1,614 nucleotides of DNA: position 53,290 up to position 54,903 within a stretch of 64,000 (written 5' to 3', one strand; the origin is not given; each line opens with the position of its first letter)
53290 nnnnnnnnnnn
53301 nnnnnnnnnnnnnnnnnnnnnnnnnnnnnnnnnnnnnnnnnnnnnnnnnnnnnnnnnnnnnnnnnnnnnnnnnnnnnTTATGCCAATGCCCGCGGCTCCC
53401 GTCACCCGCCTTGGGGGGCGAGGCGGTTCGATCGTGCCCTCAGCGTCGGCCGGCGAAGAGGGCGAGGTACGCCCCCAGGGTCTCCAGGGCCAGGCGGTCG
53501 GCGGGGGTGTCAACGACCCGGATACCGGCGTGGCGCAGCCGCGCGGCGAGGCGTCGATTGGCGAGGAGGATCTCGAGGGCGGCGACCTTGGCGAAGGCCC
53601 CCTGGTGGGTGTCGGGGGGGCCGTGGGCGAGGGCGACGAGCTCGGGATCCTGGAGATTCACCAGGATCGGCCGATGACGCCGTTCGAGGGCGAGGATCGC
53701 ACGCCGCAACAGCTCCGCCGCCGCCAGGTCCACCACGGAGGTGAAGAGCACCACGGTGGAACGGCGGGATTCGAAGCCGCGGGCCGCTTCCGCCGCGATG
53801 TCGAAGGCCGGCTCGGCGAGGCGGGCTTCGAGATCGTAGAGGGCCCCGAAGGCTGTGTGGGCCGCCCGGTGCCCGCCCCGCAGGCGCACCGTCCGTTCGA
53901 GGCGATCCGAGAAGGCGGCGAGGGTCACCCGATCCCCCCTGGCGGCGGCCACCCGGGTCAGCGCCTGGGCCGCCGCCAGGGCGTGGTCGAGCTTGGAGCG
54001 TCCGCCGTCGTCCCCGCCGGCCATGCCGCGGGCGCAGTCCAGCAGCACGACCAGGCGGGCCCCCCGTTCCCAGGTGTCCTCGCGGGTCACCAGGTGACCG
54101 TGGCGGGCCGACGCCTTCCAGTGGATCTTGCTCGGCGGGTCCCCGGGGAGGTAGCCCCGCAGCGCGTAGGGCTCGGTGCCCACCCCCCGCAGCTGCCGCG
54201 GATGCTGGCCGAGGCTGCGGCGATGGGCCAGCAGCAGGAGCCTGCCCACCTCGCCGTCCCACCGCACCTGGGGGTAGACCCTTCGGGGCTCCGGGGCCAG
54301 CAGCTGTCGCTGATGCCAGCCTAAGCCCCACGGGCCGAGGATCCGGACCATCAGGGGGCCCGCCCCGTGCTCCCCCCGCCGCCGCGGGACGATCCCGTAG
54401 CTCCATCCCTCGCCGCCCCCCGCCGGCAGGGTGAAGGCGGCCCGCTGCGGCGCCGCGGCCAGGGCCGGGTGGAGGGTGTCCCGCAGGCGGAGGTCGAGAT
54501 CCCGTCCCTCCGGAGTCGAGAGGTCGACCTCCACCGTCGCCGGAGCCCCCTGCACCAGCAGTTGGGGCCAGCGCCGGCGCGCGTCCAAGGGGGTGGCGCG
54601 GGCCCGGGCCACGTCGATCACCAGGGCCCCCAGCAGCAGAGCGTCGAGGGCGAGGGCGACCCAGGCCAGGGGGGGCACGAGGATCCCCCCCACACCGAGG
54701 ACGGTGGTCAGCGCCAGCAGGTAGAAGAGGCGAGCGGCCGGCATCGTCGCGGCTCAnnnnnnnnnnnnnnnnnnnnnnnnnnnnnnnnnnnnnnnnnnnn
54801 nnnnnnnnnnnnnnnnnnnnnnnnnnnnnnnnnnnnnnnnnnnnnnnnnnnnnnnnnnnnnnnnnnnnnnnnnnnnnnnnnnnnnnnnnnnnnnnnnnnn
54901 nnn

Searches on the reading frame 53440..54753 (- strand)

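Call 55: search_protein_families(library=pfam, proteins=[window:53440-54753:-], max_evalue=0.0001)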
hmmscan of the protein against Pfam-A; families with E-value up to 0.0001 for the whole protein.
window:53440-54753:- (437 aa): 2 families
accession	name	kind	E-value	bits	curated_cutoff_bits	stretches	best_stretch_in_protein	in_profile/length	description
PF01882.25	DUF58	-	8.7e-19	68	23.4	1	199-375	3-176/216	Protein of unknown function DUF58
PF13519.12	VWA_2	-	1.5e-06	29.2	27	1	234-338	1-104/107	von Willebrand factor type A domain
